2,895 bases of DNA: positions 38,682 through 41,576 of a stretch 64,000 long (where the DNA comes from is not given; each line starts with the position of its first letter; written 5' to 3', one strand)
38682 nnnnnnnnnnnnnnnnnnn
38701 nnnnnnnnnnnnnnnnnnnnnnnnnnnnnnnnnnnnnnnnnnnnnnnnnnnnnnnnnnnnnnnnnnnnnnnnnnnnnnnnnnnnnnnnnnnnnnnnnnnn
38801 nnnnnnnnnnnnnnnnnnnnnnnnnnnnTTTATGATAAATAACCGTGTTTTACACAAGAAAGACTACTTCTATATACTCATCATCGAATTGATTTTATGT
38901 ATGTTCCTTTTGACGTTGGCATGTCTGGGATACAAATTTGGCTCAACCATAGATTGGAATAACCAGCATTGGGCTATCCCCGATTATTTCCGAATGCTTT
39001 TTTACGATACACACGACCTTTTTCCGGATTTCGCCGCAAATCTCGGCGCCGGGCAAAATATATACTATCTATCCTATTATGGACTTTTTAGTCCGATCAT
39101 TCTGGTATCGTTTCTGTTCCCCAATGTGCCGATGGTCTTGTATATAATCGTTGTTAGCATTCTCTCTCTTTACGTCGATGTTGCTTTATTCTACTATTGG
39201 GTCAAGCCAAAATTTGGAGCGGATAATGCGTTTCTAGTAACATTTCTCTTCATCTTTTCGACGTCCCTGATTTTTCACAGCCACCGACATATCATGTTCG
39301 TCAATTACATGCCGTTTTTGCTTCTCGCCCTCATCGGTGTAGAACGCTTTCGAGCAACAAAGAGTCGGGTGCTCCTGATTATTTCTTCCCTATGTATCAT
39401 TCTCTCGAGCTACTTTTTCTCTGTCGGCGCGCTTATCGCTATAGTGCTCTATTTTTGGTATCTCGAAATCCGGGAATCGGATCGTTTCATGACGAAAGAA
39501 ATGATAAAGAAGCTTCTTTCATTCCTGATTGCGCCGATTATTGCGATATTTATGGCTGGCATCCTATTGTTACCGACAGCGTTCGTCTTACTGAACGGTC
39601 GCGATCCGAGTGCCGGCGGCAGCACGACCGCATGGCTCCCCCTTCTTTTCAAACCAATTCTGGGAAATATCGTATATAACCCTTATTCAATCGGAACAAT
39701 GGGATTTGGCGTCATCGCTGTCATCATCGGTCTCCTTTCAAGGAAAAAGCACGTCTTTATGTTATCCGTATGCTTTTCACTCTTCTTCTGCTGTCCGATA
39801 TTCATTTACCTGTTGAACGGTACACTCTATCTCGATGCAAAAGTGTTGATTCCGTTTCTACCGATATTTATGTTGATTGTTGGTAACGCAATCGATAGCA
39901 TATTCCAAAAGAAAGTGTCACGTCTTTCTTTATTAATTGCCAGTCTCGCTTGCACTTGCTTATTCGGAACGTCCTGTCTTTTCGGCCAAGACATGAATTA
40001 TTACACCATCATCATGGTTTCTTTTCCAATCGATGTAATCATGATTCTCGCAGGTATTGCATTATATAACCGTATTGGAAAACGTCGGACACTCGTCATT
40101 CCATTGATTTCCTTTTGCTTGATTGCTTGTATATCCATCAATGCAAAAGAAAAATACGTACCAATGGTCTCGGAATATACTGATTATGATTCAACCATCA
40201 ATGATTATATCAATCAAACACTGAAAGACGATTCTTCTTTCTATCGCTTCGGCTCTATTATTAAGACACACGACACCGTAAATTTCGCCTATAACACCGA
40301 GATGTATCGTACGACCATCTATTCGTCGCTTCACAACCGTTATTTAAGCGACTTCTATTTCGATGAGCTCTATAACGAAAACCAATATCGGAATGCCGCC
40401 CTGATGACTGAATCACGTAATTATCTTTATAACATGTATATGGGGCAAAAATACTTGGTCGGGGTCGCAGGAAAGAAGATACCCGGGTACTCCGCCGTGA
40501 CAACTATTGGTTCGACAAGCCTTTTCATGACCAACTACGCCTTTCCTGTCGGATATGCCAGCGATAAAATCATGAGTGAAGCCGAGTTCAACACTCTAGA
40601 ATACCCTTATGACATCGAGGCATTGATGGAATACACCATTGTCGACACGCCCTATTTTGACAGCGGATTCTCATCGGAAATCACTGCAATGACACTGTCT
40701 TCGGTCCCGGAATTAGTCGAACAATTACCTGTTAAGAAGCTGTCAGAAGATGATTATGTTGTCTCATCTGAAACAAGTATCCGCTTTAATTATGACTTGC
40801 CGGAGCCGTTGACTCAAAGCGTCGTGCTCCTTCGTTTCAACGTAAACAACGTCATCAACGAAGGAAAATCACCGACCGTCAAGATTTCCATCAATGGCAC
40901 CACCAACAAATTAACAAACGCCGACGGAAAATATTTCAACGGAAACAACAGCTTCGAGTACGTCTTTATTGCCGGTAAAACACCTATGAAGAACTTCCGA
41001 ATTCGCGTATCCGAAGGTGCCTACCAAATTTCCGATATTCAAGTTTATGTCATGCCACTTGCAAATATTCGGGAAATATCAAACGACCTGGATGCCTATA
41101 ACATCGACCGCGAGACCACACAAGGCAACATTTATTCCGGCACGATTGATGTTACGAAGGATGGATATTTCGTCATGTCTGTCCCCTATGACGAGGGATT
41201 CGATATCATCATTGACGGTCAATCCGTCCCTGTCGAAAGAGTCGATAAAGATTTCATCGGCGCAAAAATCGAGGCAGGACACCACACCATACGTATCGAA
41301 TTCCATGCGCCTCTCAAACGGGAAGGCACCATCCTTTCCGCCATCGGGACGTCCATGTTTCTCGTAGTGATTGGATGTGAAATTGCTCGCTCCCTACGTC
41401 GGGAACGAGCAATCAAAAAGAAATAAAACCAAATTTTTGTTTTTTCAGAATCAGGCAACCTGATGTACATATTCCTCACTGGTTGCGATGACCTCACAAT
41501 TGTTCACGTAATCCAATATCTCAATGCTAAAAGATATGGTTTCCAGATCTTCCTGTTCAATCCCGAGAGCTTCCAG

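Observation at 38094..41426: Translationally coupled PIG-L deacetylase + YfhO glycosyltransferase pair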

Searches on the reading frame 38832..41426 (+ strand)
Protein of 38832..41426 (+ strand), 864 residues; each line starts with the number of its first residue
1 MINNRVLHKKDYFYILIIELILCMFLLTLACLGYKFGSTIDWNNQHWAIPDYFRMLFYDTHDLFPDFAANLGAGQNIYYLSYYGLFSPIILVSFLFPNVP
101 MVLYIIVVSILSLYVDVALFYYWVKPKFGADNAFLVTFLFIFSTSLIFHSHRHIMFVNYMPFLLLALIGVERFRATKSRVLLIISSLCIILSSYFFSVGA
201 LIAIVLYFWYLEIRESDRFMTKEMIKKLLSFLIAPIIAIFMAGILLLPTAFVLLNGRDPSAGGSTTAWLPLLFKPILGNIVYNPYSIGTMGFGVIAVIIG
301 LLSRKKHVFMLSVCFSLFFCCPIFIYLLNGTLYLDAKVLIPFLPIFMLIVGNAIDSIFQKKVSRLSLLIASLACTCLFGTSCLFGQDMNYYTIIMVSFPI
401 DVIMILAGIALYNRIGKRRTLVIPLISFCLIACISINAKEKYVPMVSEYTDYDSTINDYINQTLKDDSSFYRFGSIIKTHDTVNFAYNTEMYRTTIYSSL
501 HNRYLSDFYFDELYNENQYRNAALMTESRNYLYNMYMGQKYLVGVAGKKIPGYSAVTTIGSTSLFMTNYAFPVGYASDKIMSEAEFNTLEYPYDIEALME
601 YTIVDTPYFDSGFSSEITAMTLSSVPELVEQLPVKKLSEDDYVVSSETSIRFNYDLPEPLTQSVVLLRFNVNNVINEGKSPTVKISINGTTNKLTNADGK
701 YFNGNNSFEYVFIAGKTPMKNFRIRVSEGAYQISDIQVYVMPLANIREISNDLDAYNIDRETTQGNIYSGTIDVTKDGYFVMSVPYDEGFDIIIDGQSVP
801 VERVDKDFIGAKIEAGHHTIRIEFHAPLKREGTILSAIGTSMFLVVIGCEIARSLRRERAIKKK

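Call 6: search_protein_families(library=pfam, proteins=[window:38832-41426:+], max_evalue=0.01)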
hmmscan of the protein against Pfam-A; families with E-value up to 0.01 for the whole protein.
window:38832-41426:+ (864 aa): 1 family
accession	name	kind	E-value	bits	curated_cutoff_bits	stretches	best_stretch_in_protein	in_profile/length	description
PF09586.16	YfhO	-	4.6e-60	204.4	28.5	1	20-836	7-835/835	Bacterial membrane protein YfhO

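Call 7: search_protein_families(library=ncbifam, proteins=[window:38832-41426:+], max_evalue=0.01)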
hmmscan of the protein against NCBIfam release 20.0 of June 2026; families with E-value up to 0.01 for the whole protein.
window:38832-41426:+ (864 aa): 2 families
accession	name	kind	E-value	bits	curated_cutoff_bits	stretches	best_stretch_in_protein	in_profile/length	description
NF047589.1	GlcsyltransPgfM1Strep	equivalog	1e-10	40.4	1400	1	721-844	824-948/955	glycosyltransferase PgfM1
NF047590.1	GlcsyltransPgfM2Strep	equivalog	1.8e-09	36.4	1500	2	730-846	759-874/884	glycosyltransferase PgfM2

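Call 15: search_solved_structures(query=window:38832-41426:+, max_evalue=1)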
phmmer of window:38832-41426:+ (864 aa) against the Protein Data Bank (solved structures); distinct sequences matched with E-value up to 1: 2.
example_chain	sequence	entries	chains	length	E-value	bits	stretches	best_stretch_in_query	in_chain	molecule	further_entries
4yec_A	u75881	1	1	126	0.69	11.2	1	655-731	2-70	Clostripain family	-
3uws_A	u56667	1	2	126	0.78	11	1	656-731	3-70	hypothetical protein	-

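Call 58: find_homologous_proteins(query=window:38832-41426:+, max_evalue=0.001)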
Query window:38832-41426:+ (864 aa): 1647 proteins with E <= 0.001 among 8000 candidates; the best 120 are listed.
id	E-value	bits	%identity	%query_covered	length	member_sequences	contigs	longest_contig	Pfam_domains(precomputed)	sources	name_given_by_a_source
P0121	0.0e+0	1902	98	100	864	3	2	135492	PF09586.17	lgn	-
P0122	3.2e-224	765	43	99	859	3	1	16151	PF09586.17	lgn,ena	-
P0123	3.2e-203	695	41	93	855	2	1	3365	PF09586.17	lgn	-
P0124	5.6e-201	688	41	98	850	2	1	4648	PF09586.17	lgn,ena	-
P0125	2.7e-190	653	40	99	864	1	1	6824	PF09586.17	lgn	-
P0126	2.6e-186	639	39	100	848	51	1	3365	PF09586.17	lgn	-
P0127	4.8e-184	632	39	99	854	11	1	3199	PF09586.17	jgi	-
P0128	1.3e-183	631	40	98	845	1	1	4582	PF09586.17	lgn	-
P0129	1.1e-182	628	39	98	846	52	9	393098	PF09586.17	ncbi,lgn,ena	-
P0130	1.4e-182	627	38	95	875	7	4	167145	PF09586.17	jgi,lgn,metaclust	metaclust:\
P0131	4.0e-182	626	38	99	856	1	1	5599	PF09586.17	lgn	-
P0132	2.3e-181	623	40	97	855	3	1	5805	PF09586.17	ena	-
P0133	3.4e-181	623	38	99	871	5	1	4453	PF09586.17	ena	-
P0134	3.4e-181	623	39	98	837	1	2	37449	PF09586.17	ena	-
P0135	1.8e-180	620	39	98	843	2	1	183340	PF09586.17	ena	-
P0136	3.3e-180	619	38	99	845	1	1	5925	PF09586.17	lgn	-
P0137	8.5e-180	618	39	99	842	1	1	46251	PF09586.17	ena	-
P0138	5.4e-178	612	39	96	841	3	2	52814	PF09586.17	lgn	-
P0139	1.0e-176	608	38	99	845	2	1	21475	PF09586.17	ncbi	ncbi:MAG: YfhO family protein [Oscillospiraceae bacterium]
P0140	2.8e-176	606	38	99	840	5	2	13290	PF09586.17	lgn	-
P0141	8.5e-176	605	36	99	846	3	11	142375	PF09586.17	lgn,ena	-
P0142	8.3e-175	601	39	99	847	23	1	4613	PF09586.17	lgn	-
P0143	1.0e-174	601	37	99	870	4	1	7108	PF09586.17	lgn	-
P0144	3.8e-174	599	39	95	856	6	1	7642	PF09586.17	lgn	-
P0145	9.6e-174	598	38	99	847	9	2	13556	PF09586.17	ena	-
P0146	9.7e-174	598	38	97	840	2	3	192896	PF09586.17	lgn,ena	-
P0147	1.6e-172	594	38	99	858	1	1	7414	PF09586.17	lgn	-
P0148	2.3e-172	593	39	98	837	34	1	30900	PF09586.17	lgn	-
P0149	2.3e-172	593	38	99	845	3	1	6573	PF09586.17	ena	-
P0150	4.8e-172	592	39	97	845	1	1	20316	PF09586.17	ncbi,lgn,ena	-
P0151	8.6e-172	591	39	99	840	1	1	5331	PF09586.17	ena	-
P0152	1.2e-171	591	38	98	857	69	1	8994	PF09586.17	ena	-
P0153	4.4e-171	589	38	99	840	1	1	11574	PF09586.17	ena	-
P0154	2.3e-170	587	37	99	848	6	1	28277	PF09586.17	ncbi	-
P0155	4.7e-170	586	37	98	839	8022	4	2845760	PF09586.17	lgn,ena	-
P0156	9.4e-170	585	36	99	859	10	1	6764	PF09586.17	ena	-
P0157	1.1e-169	585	38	99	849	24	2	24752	PF09586.17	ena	-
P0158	3.0e-169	583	37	99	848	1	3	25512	PF09586.17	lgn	-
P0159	3.1e-169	583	38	99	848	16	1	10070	PF09586.17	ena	-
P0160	6.5e-169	582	38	99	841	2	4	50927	PF09586.17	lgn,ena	-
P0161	2.1e-168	580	37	98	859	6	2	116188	PF09586.17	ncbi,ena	-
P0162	2.8e-168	580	37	98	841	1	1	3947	PF09586.17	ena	-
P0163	8.2e-168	578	36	99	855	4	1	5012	PF09586.17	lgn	-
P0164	1.9e-167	577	36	99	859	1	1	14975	PF09586.17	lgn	-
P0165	3.0e-167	576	37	99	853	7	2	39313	PF09586.17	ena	-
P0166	4.2e-167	576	36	98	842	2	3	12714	PF09586.17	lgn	-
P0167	5.7e-167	576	37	100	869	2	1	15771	PF09586.17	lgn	-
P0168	1.3e-166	574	37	95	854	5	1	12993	PF09586.17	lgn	-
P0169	1.0e-165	571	36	99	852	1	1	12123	PF09586.17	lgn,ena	-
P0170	2.1e-165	570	37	96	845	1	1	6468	PF09586.17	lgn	-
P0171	3.5e-165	570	36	97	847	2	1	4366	PF09586.17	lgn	-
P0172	7.7e-165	568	37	99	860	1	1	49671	PF09586.17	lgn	-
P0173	1.1e-164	568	38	94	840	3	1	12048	PF09586.17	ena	-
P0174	1.6e-164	567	35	99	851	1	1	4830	PF09586.17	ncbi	-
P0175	3.5e-164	566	37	97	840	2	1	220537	PF09586.17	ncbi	ncbi:MAG: YfhO family protein [Oscillospiraceae bacterium]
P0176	6.2e-164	565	37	96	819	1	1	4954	PF09586.17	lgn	-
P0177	6.9e-164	565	38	96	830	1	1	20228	PF09586.17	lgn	-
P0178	1.4e-163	564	37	98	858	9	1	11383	PF09586.17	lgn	-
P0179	1.7e-163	564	38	98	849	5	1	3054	PF09586.17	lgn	-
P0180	4.0e-163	563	39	96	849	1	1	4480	PF09586.17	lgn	-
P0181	8.4e-163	562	36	99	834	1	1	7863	PF09586.17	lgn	-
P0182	2.1e-162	560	36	98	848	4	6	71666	PF09586.17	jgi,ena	-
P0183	5.3e-162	559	37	97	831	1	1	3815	PF09586.17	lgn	-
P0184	8.4e-162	558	35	99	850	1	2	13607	PF09586.17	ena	-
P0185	9.1e-162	558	36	99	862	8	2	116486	PF09586.17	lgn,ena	-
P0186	1.4e-161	558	35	97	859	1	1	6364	PF09586.17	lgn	-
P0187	1.4e-161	558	36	98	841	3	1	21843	PF09586.17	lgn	-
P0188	3.8e-161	556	37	100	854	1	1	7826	PF09586.17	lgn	-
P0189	5.0e-161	556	36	100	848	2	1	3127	PF09586.17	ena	-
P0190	8.2e-161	555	36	99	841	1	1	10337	PF09586.17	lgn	-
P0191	8.8e-161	555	36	98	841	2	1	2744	PF09586.17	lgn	-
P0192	1.0e-160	555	35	98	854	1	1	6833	PF09586.17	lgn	-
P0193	1.2e-160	555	36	100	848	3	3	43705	PF09586.17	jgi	-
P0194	1.2e-160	555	35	99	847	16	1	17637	PF09586.17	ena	-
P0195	1.8e-160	554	36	100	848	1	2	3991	PF09586.17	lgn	-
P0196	2.8e-160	553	36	99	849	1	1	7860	PF09586.17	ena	-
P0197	5.3e-160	552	38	95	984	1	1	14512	PF09586.17,PF04138.21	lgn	-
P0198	5.9e-160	552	37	98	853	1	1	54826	PF09586.17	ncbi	-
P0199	1.4e-159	551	38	99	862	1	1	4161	PF09586.17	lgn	-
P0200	2.3e-159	550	37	98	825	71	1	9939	PF09586.17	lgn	-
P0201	2.5e-159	550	36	100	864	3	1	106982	PF09586.17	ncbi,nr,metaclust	ncbi:Uncharacterized membrane protein YfhO [Eubacterium ruminantium]|nr:Uncharacterized membrane pro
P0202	3.0e-159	550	37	98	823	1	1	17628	PF09586.17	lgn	-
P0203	5.3e-159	549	36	96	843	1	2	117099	PF09586.17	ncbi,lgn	-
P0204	8.3e-159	549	37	98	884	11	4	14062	PF09586.17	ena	-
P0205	1.1e-158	548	37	95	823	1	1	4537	PF09586.17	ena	-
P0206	1.1e-158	548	37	96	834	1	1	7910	PF09586.17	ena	-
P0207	1.3e-158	548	37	98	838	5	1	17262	PF09586.17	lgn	-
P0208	1.3e-158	548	35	93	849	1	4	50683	PF09586.17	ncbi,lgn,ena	-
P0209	1.3e-158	548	35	99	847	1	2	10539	PF09586.17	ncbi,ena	-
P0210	3.2e-158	547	35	98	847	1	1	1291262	PF09586.17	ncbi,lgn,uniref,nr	ncbi:YfhO family protein [Ruminococcus sp. Marseille-P6503]|uniref:YfhO family protein n=1 Tax=Rumin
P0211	4.2e-158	546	36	92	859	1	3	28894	PF09586.17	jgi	-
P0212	6.3e-158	546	36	99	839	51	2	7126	PF09586.17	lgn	-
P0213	6.4e-158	546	35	98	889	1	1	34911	PF09586.17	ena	-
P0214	8.0e-158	545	36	99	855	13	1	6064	PF09586.17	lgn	-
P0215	8.7e-158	545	36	98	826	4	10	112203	PF09586.17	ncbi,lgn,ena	-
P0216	1.0e-157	545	34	98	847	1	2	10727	PF09586.17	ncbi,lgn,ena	-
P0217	1.3e-157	545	35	99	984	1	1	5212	PF09586.17,PF04138.21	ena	-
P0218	1.3e-157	545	35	99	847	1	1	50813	PF09586.17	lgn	-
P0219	1.7e-157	544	35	98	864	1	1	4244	PF09586.17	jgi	-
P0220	2.9e-157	543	37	95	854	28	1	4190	PF09586.17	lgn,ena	-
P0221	3.0e-157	543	37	93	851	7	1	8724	PF09586.17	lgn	-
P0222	3.5e-157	543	35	98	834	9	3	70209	PF09586.17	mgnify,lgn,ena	mgnify:FL=1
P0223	4.3e-157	543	35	100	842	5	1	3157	PF09586.17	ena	-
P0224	4.8e-157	543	36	96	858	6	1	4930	PF09586.17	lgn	-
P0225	4.9e-157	543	36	97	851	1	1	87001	PF09586.17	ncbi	-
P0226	5.3e-157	543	36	99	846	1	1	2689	PF09586.17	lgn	-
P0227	7.1e-157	542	35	98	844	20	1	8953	PF09586.17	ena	-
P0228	1.8e-156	541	35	100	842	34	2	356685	PF09586.17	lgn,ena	-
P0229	1.9e-156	541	36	99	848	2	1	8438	PF09586.17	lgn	-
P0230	2.0e-156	541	36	98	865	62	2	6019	PF09586.17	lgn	-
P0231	2.3e-156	540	35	98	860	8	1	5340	PF09586.17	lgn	-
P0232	3.1e-156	540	35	98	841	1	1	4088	PF09586.17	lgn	-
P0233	3.7e-156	540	37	96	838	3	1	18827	PF09586.17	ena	-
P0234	4.1e-156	540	36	96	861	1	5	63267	PF09586.17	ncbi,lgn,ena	-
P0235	4.1e-156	540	34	97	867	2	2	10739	PF09586.17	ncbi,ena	-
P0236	5.9e-156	539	35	96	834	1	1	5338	PF09586.17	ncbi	-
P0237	6.0e-156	539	36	98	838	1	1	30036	PF09586.17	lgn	-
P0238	9.0e-156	538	35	96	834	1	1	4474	PF09586.17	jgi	jgi:uncharacterized membrane protein YfhO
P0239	1.8e-155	537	37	98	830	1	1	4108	PF09586.17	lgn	-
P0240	1.9e-155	537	35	98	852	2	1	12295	PF09586.17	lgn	-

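Call 59: find_encoding_contigs(protein=P0155, flank=6000, max_places=2)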
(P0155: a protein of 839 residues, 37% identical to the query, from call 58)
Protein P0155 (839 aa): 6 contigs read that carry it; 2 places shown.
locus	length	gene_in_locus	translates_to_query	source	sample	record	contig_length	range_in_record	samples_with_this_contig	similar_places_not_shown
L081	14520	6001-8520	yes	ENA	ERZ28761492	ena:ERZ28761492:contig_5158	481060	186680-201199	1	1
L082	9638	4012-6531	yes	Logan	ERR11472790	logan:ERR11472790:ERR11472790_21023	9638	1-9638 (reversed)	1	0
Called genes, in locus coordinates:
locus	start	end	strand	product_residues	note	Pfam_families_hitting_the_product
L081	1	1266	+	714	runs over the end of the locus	PF13089:PP_kinase_N, PF02503:PP_kinase, PF17941:PP_kinase_C_1, PF13091:PLDc_2, PF13090:PP_kinase_C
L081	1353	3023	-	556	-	PF00682:HMGL-like, PF22615:IPMS_D2, PF08502:LeuA_dimer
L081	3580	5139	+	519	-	PF01087:GalP_UDP_transf, PF02744:GalP_UDP_tr_C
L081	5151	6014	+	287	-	PF02585:PIG-L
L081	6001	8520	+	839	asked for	PF09586:YfhO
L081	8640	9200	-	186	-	PF00440:TetR_N, PF14278:TetR_C_8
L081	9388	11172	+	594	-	PF22019:GlgB_N (weak), PF02922:CBM_48, PF00128:Alpha-amylase, PF02806:Alpha-amylase_C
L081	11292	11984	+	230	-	-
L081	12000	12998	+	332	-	PF14057:GGGtGRT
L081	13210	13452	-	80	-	PF00881:Nitroreductase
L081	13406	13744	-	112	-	PF00881:Nitroreductase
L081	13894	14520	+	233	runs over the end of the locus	PF02463:SMC_N (faint), PF00005:ABC_tran, PF13304:AAA_21 (faint)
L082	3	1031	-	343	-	?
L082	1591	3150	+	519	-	PF01087:GalP_UDP_transf, PF02744:GalP_UDP_tr_C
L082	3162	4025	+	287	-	PF02585:PIG-L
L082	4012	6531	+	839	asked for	PF09586:YfhO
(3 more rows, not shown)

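Call 60: find_encoding_contigs(protein=P0129, flank=6000, max_places=1)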
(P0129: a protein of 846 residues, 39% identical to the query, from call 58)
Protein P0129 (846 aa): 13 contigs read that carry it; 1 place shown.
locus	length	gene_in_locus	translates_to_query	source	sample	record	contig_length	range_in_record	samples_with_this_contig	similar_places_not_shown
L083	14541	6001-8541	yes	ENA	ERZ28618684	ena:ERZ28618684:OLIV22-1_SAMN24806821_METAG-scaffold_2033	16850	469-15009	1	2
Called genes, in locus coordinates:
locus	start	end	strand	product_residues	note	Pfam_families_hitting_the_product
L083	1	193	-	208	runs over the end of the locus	PF02677:QueH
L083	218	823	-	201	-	PF12844:HTH_19, PF13560:HTH_31 (weak), PF01381:HTH_3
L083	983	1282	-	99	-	-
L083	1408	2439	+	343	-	PF07451:SpoVAD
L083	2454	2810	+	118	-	PF03862:SpoVAC_SpoVAEB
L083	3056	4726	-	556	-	PF00682:HMGL-like, PF22615:IPMS_D2, PF08502:LeuA_dimer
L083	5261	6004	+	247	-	PF02585:PIG-L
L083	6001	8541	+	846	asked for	PF09586:YfhO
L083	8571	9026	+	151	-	PF16111:DUF4829 (weak)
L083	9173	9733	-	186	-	PF00440:TetR_N (weak), PF14278:TetR_C_8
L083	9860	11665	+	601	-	PF22019:GlgB_N, PF02922:CBM_48, PF00128:Alpha-amylase, PF02806:Alpha-amylase_C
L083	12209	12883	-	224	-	PF00027:cNMP_binding, PF13545:HTH_Crp_2 (weak)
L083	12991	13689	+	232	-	PF00037:Fer4 (weak), PF12797:Fer4_2 (weak), PF12837:Fer4_6, PF13237:Fer4_10 (weak), PF14697:Fer4_21, PF12838:Fer4_7, PF13187:Fer4_9 (weak), PF27217:AF_0155, +1 more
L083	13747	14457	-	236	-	PF02146:SIR2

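Call 61: find_encoding_contigs(protein=P0210, flank=6000, max_places=1)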
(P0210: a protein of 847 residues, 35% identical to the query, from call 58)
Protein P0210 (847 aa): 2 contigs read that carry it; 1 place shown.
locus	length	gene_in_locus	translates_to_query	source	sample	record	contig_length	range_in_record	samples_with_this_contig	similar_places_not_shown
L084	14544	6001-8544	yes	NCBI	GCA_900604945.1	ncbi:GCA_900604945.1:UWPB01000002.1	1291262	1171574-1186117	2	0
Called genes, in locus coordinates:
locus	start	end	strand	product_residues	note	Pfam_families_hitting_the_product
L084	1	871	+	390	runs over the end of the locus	PF00753:Lactamase_B (weak), PF19583:ODP, PF12706:Lactamase_B_2 (weak), PF12724:Flavodoxin_5 (weak)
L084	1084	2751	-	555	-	PF00682:HMGL-like, PF22615:IPMS_D2, PF08502:LeuA_dimer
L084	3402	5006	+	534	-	PF01087:GalP_UDP_transf, PF02744:GalP_UDP_tr_C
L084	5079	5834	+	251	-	PF02585:PIG-L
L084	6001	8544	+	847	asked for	PF09586:YfhO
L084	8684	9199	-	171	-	PF00149:Metallophos, PF12850:Metallophos_2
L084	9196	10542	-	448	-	PF18475:PIN7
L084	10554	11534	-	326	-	PF00657:Lipase_GDSL, PF13472:Lipase_GDSL_2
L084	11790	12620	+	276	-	PF02311:AraC_binding, PF07883:Cupin_2, PF00165:HTH_AraC (faint), PF12833:HTH_18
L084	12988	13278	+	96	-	-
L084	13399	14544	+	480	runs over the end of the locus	PF13421:Band_7_1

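Call 62: find_encoding_contigs(protein=P0228, flank=5000, max_places=1)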
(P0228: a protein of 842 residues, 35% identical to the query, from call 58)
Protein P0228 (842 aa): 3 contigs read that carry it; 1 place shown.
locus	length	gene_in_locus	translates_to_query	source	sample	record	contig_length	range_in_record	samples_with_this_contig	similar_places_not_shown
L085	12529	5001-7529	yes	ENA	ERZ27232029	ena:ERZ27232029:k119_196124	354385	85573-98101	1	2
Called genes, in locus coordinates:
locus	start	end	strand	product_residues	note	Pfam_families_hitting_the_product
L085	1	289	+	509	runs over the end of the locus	PF13687:DUF4153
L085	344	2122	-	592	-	PF00682:HMGL-like, PF22615:IPMS_D2, PF08502:LeuA_dimer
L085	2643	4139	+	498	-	PF01087:GalP_UDP_transf, PF02744:GalP_UDP_tr_C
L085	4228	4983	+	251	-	PF02585:PIG-L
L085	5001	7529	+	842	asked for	PF09586:YfhO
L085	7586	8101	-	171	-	PF00149:Metallophos, PF12850:Metallophos_2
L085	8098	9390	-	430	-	PF18475:PIN7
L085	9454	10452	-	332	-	PF00657:Lipase_GDSL, PF13472:Lipase_GDSL_2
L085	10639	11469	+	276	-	PF02311:AraC_binding, PF07883:Cupin_2, PF00165:HTH_AraC (faint), PF12833:HTH_18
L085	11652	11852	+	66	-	PF01197:Ribosomal_L31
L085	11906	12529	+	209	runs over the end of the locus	PF01205:Impact_N, PF09186:DUF1949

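Call 63: find_encoding_contigs(protein=P0175, flank=5000, max_places=1)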
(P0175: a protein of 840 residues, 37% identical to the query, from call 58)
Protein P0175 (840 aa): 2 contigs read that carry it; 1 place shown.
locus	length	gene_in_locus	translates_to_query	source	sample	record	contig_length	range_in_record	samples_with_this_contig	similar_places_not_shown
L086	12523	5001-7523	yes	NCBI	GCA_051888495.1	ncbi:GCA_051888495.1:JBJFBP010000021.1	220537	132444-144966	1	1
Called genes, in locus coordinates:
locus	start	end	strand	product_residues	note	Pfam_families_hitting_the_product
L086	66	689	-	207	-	PF00072:Response_reg, PF00196:GerE, PF08281:Sigma70_r4_2 (weak)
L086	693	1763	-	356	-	PF07730:HisKA_3, PF02518:HATPase_c (weak)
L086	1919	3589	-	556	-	PF00682:HMGL-like, PF22615:IPMS_D2, PF08502:LeuA_dimer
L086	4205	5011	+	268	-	PF02585:PIG-L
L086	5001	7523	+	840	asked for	PF09586:YfhO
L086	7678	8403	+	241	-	PF02397:Bac_transf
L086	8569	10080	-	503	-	PF12838:Fer4_7 (weak), PF13237:Fer4_10 (weak), PF25160:LdpA_Fe-S-bd, PF12797:Fer4_2 (weak), PF00037:Fer4, PF12837:Fer4_6, PF13183:Fer4_8 (weak), PF02906:Fe_hyd_lg_C, +8 more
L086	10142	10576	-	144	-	PF22381:Staph_reg_Sar_Rot (faint), PF12802:MarR_2, PF01047:MarR, PF13412:HTH_24 (faint)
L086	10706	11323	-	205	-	PF07694:5TM-5TMR_LYT (weak), PF12822:ECF_trnsprt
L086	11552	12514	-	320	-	PF00365:PFK, PF01513:NAD_kinase (faint)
